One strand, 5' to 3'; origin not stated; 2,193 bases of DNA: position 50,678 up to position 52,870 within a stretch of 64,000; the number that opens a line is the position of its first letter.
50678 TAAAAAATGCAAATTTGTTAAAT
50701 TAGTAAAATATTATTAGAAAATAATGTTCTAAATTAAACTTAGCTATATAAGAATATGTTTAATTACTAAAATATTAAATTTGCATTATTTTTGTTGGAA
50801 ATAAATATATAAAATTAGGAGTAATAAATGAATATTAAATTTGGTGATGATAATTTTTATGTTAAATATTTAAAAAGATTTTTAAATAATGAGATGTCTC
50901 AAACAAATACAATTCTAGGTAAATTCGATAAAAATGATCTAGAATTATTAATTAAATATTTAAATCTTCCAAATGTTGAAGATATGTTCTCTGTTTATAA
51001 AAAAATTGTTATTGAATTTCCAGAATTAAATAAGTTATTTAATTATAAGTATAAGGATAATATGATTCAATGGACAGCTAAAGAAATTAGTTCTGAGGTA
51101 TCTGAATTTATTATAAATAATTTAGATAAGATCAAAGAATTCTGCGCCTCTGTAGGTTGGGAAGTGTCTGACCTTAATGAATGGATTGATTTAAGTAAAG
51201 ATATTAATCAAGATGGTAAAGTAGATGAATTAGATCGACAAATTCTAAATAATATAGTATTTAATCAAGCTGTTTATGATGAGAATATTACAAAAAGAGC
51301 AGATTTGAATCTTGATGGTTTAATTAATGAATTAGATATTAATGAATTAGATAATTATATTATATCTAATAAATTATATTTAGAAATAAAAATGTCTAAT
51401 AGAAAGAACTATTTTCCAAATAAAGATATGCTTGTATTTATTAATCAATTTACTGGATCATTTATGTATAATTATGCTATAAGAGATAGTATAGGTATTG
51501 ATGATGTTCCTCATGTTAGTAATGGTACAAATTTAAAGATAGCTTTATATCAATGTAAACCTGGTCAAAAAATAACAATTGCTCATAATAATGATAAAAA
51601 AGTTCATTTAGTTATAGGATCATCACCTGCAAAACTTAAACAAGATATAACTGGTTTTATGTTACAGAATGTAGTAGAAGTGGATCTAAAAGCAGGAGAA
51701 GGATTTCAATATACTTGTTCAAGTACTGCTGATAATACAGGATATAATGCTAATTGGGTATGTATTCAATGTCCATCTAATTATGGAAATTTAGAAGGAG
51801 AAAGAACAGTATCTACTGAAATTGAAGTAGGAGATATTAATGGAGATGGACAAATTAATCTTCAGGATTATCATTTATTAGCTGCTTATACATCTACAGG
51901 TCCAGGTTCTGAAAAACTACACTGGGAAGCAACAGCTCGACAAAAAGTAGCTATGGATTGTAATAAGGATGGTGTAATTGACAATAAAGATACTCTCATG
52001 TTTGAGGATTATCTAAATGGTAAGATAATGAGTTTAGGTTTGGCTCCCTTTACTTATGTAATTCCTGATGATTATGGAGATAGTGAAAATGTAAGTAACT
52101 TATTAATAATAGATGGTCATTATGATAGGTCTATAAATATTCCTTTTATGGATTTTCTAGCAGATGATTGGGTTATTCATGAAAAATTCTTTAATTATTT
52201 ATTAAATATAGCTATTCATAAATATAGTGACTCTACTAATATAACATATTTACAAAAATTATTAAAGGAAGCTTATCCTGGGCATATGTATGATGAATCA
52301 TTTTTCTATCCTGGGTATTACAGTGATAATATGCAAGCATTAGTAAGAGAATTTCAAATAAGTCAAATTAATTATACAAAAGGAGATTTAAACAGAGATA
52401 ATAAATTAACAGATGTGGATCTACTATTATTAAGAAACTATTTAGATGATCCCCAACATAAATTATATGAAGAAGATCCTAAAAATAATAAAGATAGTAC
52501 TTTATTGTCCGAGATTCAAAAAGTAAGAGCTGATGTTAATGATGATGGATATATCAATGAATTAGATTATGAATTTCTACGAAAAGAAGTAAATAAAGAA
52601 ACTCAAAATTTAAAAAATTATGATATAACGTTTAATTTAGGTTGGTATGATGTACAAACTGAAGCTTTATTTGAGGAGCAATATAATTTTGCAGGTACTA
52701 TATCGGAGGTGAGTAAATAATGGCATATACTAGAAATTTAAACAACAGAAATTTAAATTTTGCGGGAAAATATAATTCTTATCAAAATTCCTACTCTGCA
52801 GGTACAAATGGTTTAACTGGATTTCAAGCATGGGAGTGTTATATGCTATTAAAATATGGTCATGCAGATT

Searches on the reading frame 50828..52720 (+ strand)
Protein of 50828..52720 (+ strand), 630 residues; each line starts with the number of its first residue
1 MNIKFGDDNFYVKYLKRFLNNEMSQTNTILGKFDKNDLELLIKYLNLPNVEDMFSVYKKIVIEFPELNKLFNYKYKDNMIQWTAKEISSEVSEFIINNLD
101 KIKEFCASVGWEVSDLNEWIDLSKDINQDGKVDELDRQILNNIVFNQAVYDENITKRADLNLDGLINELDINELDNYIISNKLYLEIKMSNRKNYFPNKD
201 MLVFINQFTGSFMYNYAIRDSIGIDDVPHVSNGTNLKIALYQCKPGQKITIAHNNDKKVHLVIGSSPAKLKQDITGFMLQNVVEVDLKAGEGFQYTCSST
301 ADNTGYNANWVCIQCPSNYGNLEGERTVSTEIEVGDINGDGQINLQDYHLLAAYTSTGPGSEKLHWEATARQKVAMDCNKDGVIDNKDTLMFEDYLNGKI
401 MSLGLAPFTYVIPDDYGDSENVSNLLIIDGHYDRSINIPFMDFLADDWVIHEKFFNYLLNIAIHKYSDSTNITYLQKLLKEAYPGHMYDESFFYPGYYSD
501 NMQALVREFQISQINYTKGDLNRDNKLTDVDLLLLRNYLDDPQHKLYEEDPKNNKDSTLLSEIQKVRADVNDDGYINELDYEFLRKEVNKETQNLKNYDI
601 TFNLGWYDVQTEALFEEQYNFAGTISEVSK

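Call 11: search_protein_families(library=phrogs, proteins=[window:50828-52720:+], max_evalue=0.01)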
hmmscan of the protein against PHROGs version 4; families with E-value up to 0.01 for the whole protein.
window:50828-52720:+ (630 aa): 0 families

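Call 34: search_protein_families(library=pfam, proteins=[window:50828-52720:+], max_evalue=0.01)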
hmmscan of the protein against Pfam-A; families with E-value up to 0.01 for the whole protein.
window:50828-52720:+ (630 aa): 2 families
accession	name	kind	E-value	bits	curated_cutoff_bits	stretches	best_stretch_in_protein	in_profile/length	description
PF00404.24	Dockerin_1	-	1.1e-25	90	22.9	4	518-589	1-57/57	Dockerin type I domain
PF13499.12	EF-hand_7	-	0.0089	16.8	30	0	520-582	12-63/67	EF-hand domain pair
